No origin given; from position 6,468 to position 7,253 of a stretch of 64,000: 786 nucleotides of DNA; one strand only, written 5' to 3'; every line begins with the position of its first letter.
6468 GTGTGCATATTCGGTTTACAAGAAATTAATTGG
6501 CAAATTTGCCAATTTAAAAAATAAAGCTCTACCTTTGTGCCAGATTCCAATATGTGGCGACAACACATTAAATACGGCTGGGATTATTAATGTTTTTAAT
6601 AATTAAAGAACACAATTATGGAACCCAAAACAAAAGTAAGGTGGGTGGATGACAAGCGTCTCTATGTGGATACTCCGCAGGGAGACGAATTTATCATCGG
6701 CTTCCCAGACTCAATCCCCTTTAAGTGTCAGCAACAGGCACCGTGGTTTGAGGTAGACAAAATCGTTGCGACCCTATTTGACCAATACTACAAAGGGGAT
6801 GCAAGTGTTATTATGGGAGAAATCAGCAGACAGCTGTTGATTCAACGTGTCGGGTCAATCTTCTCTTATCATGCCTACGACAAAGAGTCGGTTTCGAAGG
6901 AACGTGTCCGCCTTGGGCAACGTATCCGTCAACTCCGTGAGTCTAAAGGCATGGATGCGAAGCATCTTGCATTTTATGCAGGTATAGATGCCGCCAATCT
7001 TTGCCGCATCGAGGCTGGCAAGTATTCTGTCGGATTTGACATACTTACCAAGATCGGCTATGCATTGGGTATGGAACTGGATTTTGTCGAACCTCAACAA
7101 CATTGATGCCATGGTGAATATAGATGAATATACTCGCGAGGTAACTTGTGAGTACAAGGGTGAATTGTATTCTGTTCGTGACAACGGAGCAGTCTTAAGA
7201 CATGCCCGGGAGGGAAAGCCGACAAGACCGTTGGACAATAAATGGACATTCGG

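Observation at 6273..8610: AT-rich islet encoding an XRE-HTH protein plus a long, internally duplicated HNH nuclease: candidate uncharacterised two-gene defence or addiction module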

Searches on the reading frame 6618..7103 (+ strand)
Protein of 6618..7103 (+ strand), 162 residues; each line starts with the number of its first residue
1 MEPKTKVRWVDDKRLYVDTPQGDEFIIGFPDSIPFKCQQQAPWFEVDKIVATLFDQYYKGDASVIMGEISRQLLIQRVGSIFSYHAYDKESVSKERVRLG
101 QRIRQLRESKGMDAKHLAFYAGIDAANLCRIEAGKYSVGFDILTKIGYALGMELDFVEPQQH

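Call 4: search_protein_families(library=pfam, proteins=[window:6618-7103:+], max_evalue=1)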
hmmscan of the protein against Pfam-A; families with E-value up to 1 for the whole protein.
window:6618-7103:+ (162 aa): 5 families
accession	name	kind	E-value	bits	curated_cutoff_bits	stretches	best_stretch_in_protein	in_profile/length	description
PF13560.12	HTH_31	-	2.2e-05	25.1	27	1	98-152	1-56/64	Helix-turn-helix domain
PF01381.28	HTH_3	-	8.5e-05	22.9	23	1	103-156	1-54/55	Helix-turn-helix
PF13443.12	HTH_26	-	0.00052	20.7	22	1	102-153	1-53/63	Cro/C1-type HTH DNA-binding domain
PF12844.13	HTH_19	-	0.0043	17.4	30.2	1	100-145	1-46/64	Helix-turn-helix domain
PF13413.12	HTH_25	-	0.18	12.1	24.6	1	103-137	2-36/62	Helix-turn-helix domain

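Call 5: search_protein_families(library=padloc, proteins=[window:6618-7103:+], max_evalue=1)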
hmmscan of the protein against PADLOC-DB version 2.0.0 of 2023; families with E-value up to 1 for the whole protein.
window:6618-7103:+ (162 aa): 12 families
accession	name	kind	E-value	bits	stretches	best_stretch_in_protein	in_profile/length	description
PDLC02926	HTH_VI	-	1.6e-09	35.9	1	99-155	2-58/92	-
PDLC03665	Control_protein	-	3e-09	35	1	93-154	3-65/77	control protein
PDLC03664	Control_protein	-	2.8e-08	32.1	1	96-153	11-68/74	control protein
PDLC04142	capH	-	0.0002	20.4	1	98-156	6-64/103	capH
PDLC03947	RmrA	-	0.00027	17.9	1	91-156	4-69/383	-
PDLC03953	RmrA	-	0.00043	17.6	1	99-158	6-65/373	-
PDLC04762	PDC-M64C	-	0.0035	15.4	1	98-152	27-81/97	-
PDLC03951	RmrA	-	0.0038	14.3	1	100-157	10-67/400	-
PDLC03946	RmrA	-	0.0058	13.4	1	101-157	5-61/357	-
PDLC03954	RmrA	-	0.011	12.7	1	100-157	12-69/380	-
PDLC03949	RmrA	-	0.017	12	1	101-158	5-62/363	-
PDLC04758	PDC-M64B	-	0.018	13.5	1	94-161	26-93/123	-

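Call 6: search_protein_families(library=phrogs, proteins=[window:6618-7103:+], max_evalue=1)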
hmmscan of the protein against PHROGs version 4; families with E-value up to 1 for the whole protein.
window:6618-7103:+ (162 aa): 15 families
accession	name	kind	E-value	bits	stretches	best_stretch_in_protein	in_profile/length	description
phrog_1373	-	transcription regulation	3.4e-07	31.4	1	86-157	54-122/166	transcriptional regulator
phrog_35195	-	unknown function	9.9e-06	26.3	1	99-136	3-40/159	-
phrog_3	-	transcription regulation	1.1e-05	26.5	1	92-155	82-143/430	transcriptional repressor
phrog_2328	-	transcription regulation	4.5e-05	24.3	1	92-155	10-72/128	transcriptional repressor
phrog_5823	-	transcription regulation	7.2e-05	23.1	1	96-154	4-63/404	transcriptional regulator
phrog_9908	-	DNA, RNA and nucleotide metabolism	0.00014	22.1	1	95-139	10-54/282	DNA binding protein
phrog_2439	-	transcription regulation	0.00051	20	1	99-156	8-65/367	transcriptional regulator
phrog_7241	-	transcription regulation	0.00068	20.7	1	101-155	64-118/122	transcriptional regulator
phrog_147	-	transcription regulation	0.00093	20.5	1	99-147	5-54/100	transcriptional regulator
phrog_8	-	transcription regulation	0.00096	19.7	1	89-147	67-125/346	transcriptional regulator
phrog_4836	-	transcription regulation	0.0048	17.5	1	93-151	70-128/194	CII-like regulator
phrog_2967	-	transcription regulation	0.017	15.7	1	93-150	5-62/225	transcriptional regulator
phrog_955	-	DNA, RNA and nucleotide metabolism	0.035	14.8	1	94-146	20-72/142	HTH DNA binding protein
phrog_37002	-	unknown function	0.093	13.5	1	26-123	61-155/180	-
phrog_3642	-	DNA, RNA and nucleotide metabolism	0.15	13.1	1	103-152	12-62/79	HTH DNA binding protein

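Call 7: search_protein_families(library=ncbifam, proteins=[window:6618-7103:+], max_evalue=1)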
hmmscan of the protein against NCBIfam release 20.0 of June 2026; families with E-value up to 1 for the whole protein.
window:6618-7103:+ (162 aa): 10 families
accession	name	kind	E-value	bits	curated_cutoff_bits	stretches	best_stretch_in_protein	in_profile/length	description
NF006015.0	PRK08154.1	subfamily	3.6e-09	36.2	204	1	94-157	26-89/314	anaerobic benzoate catabolism transcriptional regulator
TIGR03070.1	couple_hipB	subfamily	5.3e-07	29.5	71.65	1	99-154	3-58/58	type II toxin-antitoxin system Y4mF family antitoxin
NF041951.1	phage_RstR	subfamily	0.00014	22.1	80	1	99-157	3-61/108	RstR family transcriptional repressor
NF038139.1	Reg_Aceta_RamB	equivalog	0.00029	19.6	700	1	99-160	3-64/465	acetate metabolism transcriptional regulator RamB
NF007408.0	PRK09943.1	equivalog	0.00044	19.8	211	1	93-158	2-69/185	HTH-type transcriptional regulator PuuR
NF047948.1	male_kill_WMK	equivalog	0.0014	18.1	300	1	82-153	145-217/300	WO male-killing family protein Wmk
TIGR00270.2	TIGR00270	equivalog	0.0019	18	110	1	100-154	77-131/159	multiprotein bridging factor aMBF1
NF046032.1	TransRegSlrRBacil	equivalog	0.0079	16.3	250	1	99-155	2-59/149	HTH-type transcriptional regulator SlrR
TIGR03830.1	CxxCG_CxxCG_HTH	subfamily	0.013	15.3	61.8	1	88-136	55-103/127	type II TA system antitoxin MqsA family protein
NF058600.1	TransRegSco1979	equivalog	0.05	12.7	350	1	96-138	6-48/280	Sco1979 family transcriptional regulator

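Call 25: find_homologous_proteins(query=window:6618-7103:+, max_evalue=0.001)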
Query window:6618-7103:+ (162 aa): 131 proteins with E <= 0.001 among 150 candidates; the best 120 are listed.
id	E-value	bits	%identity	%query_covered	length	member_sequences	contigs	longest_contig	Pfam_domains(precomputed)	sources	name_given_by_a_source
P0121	4.2e-104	363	100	100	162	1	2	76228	-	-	-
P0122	1.4e-86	306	81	100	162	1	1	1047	-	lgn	-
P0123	3.0e-84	298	80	100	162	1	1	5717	-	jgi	-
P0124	4.1e-84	298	80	100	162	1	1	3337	-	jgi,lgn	-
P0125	5.5e-84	298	78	100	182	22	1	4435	-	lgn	-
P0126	7.2e-84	297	78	100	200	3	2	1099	-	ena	-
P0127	1.6e-83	296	80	99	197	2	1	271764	-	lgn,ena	-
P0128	2.1e-83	296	78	100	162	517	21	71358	-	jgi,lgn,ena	-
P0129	3.3e-83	295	81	99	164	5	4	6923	-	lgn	-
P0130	5.6e-83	294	78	100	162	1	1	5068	-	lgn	-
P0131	2.0e-82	293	78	99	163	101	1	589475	-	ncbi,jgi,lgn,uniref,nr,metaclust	ncbi:helix-turn-helix domain-containing protein [Segatella baroniae]|jgi:DNA-binding XRE family tran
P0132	1.1e-81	290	77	100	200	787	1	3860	-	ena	-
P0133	1.6e-81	290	76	100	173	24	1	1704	-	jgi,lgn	-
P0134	1.8e-81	289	78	99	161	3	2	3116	-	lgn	-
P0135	3.7e-81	288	77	99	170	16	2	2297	-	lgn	-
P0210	3.2e-44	168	49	98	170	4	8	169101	PF01381.29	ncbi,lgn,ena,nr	ncbi:MAG: helix-turn-helix transcriptional regulator [Bacteroidaceae bacterium]|nr:helix-turn-helix 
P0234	2.1e-21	94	41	94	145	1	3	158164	PF12844.14,PF01381.29,PF13560.13,PF13443.13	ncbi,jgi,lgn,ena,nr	ncbi:MAG TPA: helix-turn-helix transcriptional regulator [Ferruginibacter sp.]|jgi:DNA-binding Xre f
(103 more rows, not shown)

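Call 26: find_encoding_contigs(protein=P0131, flank=6000, max_places=3)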
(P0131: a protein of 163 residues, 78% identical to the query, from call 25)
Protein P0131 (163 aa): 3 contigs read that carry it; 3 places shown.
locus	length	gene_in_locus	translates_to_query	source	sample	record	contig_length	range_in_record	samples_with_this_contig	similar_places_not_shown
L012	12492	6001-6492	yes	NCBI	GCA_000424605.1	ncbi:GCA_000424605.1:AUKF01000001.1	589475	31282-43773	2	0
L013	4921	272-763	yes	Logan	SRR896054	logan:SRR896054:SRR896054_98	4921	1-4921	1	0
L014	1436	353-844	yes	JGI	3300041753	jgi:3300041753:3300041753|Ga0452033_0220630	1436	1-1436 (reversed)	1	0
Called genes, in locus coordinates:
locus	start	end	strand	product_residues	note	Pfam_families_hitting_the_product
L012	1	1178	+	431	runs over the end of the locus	PF00817:IMS, PF11799:IMS_C, PF13438:DUF4113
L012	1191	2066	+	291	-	PF07505:DUF5131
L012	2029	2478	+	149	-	-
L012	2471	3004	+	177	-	PF00583:Acetyltransf_1, PF13508:Acetyltransf_7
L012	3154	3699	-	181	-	PF06908:YpsA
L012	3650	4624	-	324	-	-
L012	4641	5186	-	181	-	-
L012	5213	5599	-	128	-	-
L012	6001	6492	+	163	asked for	-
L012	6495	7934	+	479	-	PF13392:HNH_3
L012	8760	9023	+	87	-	-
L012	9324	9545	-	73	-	-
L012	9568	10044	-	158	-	PF00436:SSB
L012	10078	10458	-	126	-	PF00436:SSB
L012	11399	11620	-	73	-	-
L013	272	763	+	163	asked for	-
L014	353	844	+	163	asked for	-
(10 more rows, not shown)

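Call 27: find_encoding_contigs(protein=P0210, flank=6000, max_places=3)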
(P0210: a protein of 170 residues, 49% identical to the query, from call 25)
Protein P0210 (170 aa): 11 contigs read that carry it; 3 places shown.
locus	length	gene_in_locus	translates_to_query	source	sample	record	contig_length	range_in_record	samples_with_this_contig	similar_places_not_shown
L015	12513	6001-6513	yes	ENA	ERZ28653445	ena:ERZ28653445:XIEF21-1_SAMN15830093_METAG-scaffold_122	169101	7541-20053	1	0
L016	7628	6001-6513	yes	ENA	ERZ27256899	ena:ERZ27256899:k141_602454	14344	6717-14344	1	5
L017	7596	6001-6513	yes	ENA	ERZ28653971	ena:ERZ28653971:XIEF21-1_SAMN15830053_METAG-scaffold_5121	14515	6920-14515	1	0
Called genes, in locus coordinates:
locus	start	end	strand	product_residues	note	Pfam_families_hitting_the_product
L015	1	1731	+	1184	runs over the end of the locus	PF00932:LTD, PF13290:CHB_HEX_C_1, PF08757:CotH, PF00932:LTD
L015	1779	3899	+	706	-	PF02469:Fasciclin (faint)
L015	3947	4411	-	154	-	PF06803:DUF1232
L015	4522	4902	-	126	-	PF10990:DUF2809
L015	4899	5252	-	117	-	PF01934:HepT-like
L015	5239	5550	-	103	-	PF01909:NTP_transf_2, PF18765:Polbeta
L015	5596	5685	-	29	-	-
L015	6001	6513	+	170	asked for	PF01381:HTH_3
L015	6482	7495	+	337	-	-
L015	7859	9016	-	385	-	PF01263:Aldose_epim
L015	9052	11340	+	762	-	PF02469:Fasciclin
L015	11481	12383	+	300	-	PF00483:NTP_transferase, PF12804:NTP_transf_3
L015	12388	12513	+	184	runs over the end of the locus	PF00908:dTDP_sugar_isom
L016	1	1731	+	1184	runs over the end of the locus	PF00932:LTD, PF13290:CHB_HEX_C_1, PF08757:CotH, PF00932:LTD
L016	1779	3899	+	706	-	PF02469:Fasciclin (faint)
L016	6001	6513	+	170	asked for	PF01381:HTH_3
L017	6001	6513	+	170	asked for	PF01381:HTH_3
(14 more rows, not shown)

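Call 28: find_encoding_contigs(protein=P0234, flank=6000, max_places=3)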
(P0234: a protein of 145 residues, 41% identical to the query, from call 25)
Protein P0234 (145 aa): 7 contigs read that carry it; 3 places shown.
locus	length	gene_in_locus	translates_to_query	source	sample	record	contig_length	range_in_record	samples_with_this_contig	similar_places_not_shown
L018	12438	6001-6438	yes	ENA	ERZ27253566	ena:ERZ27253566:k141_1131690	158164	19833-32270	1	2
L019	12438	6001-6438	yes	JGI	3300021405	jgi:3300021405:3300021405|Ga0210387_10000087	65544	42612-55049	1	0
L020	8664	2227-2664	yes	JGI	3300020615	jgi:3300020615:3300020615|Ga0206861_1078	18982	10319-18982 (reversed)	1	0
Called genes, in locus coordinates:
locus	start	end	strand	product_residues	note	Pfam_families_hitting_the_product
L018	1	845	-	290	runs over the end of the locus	PF00800:PDT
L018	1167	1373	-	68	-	-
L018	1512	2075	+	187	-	PF04542:Sigma70_r2 (weak)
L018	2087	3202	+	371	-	PF00089:Trypsin, PF05579:Peptidase_S32 (faint), PF13365:Trypsin_2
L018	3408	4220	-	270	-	PF00106:adh_short, PF13561:adh_short_C2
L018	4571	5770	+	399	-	PF00589:Phage_integrase (faint)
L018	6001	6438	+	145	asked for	PF13560:HTH_31, PF01381:HTH_3, PF12844:HTH_19 (weak), PF13443:HTH_26 (weak)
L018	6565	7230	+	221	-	PF01223:Endonuclease_NS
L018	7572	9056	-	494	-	-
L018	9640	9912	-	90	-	PF24250:HVO_2718 (faint), PF12844:HTH_19, PF13560:HTH_31, PF13443:HTH_26, PF01381:HTH_3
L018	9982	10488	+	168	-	-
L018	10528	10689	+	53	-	-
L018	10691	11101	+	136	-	-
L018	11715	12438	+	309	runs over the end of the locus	-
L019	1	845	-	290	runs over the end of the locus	PF00800:PDT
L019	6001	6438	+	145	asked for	PF13560:HTH_31, PF01381:HTH_3, PF12844:HTH_19 (weak), PF13443:HTH_26 (weak)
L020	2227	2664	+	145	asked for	PF13560:HTH_31, PF01381:HTH_3, PF12844:HTH_19 (weak), PF13443:HTH_26 (weak)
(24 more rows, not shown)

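Call 43: predict_structure(alignment_id=A3)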
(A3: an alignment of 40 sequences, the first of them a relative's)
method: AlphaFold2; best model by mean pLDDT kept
length: 162 residues; sequences in the alignment: 40
mean_pLDDT: 91.4   pTM: 0.59
mean pLDDT of the five models: 91.4, 89.9, 88.9, 88.6, 87.4
residues with pLDDT >= 90: 125; 70-90: 31; 50-70: 5; < 50: 1
segments of 3 or more residues with pLDDT < 50: none
pLDDT, mean of each block of 10 residues (from residue 1): 90 95 94 92 92 96 95 93 85 84 96 95 93 88 95 87 52
secondary structure, 60 per line:
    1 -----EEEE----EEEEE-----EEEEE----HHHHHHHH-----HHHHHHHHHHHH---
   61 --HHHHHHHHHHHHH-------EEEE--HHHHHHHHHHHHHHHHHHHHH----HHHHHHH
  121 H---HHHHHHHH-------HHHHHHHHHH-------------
elements in order: E6-9 E14-18 E24-28 H33-40 H46-57 H63-75 E83-86 H89-109 H114-121 H125-132 H140-149

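Call 47: fold_search(model_id=the predicted structure, library=pdb)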
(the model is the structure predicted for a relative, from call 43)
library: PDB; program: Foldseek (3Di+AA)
matches with E <= 10: 649; with E <= 0.001: 5
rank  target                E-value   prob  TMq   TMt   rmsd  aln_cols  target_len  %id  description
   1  3f51_D                3.6e-04  1.00  0.35  0.61   0.6        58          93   29  Crystal Structure of the clp gene regulator ClgR from Corynebacterium glutamicum (released 2008-11-18)
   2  3f51_B                5.7e-04  1.00  0.36  0.62   0.7        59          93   29  Crystal Structure of the clp gene regulator ClgR from Corynebacterium glutamicum (released 2008-11-18)
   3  1y7y_B                6.1e-04  1.00  0.37  0.89   0.5        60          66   35  High-resolution crystal structure of the restriction-modification controller protein C.AhdI from Aeromonas hydrophila (released 2005-02-22)
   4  1y7y_A                9.1e-04  1.00  0.37  0.85   0.8        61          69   34  High-resolution crystal structure of the restriction-modification controller protein C.AhdI from Aeromonas hydrophila (released 2005-02-22)
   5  8tac_A                9.6e-04  1.00  0.38  0.86   1.9        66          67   24  Designed DNA binding protein (released 2024-08-28)
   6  3f51_F                1.1e-03  1.00  0.35  0.61   0.8        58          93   29  Crystal Structure of the clp gene regulator ClgR from Corynebacterium glutamicum (released 2008-11-18)
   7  9u9g_A                1.1e-03  1.00  0.39  0.76   2.0        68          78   28  Crystal structure of antitoxin HipB from Pseudomonas fluorescens 2P24 (released 2026-04-01)
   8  2b5a_B                1.1e-03  1.00  0.37  0.79   0.6        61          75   23  C.BclI, Control Element of the BclI Restriction-Modification System (released 2006-01-03)
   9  3f51_E                1.2e-03  1.00  0.35  0.61   0.6        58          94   29  Crystal Structure of the clp gene regulator ClgR from Corynebacterium glutamicum (released 2008-11-18)
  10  3f52_E                1.3e-03  1.00  0.36  0.73   0.7        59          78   29  Crystal structure of the clp gene regulator ClgR from C. glutamicum (released 2008-11-18)
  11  3f51_A                1.3e-03  1.00  0.35  0.60   0.6        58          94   29  Crystal Structure of the clp gene regulator ClgR from Corynebacterium glutamicum (released 2008-11-18)
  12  2b5a_A                1.4e-03  1.00  0.37  0.77   0.7        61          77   23  C.BclI, Control Element of the BclI Restriction-Modification System (released 2006-01-03)
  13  8ezt_B                1.4e-03  1.00  0.37  0.79   3.5        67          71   27  Crystal structure of HipB(Lp) from Legionella pneumophila (released 2023-09-27)
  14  8tac_B                1.4e-03  1.00  0.38  0.88   2.0        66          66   24  Designed DNA binding protein (released 2024-08-28)
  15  2b5a_C                1.5e-03  1.00  0.37  0.78   0.7        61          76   23  C.BclI, Control Element of the BclI Restriction-Modification System (released 2006-01-03)
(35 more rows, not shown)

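Call 63: find_related_loci(query=A3, collection=metagenome_contigs, flank=3500)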
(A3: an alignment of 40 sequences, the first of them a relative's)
Query A3 (162 aa) in metagenome_contigs; peptide patterns used: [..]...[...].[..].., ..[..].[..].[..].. (x = any residue, [..] = any of these).
600 stretches matched a pattern (row limit reached: there are more); 437 encode a relative of the query (tblastn E <= 1e-3); the best 80 are kept; 80 distinct loci.
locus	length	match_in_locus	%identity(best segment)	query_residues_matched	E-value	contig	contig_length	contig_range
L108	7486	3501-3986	80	1-162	6e-91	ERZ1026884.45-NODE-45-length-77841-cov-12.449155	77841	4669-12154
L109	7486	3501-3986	80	1-162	2e-90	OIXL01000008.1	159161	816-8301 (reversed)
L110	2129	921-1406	80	1-162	3e-94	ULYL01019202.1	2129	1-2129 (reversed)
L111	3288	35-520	79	1-162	4e-91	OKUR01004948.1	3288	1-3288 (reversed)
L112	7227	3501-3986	79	1-162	4e-90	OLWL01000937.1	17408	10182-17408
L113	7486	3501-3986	79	1-162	3e-90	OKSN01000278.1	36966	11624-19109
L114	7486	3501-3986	79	1-162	3e-90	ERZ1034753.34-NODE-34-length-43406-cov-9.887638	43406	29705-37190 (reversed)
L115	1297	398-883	78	1-162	4e-97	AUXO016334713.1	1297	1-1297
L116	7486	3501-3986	78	1-162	7e-90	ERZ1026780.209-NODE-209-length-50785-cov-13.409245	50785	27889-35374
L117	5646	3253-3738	78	1-162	7e-90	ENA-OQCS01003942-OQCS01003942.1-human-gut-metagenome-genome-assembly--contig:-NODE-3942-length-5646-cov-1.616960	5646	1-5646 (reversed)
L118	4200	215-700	79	1-162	5e-90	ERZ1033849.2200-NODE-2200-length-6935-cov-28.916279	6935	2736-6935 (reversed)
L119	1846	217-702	79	1-162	2e-94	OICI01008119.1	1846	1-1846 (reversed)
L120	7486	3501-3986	79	1-162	5e-90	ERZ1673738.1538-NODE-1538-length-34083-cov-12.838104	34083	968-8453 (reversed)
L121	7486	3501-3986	79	1-162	5e-90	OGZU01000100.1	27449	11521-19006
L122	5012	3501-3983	80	1-161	6e-90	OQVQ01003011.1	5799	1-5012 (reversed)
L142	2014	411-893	75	1-161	9e-87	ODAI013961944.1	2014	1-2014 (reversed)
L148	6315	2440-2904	57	4-162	2e-55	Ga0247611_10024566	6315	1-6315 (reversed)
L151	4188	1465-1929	55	4-162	4e-53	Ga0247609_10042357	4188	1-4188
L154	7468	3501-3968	50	4-160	8e-47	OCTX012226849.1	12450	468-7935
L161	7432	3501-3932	41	5-157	2e-27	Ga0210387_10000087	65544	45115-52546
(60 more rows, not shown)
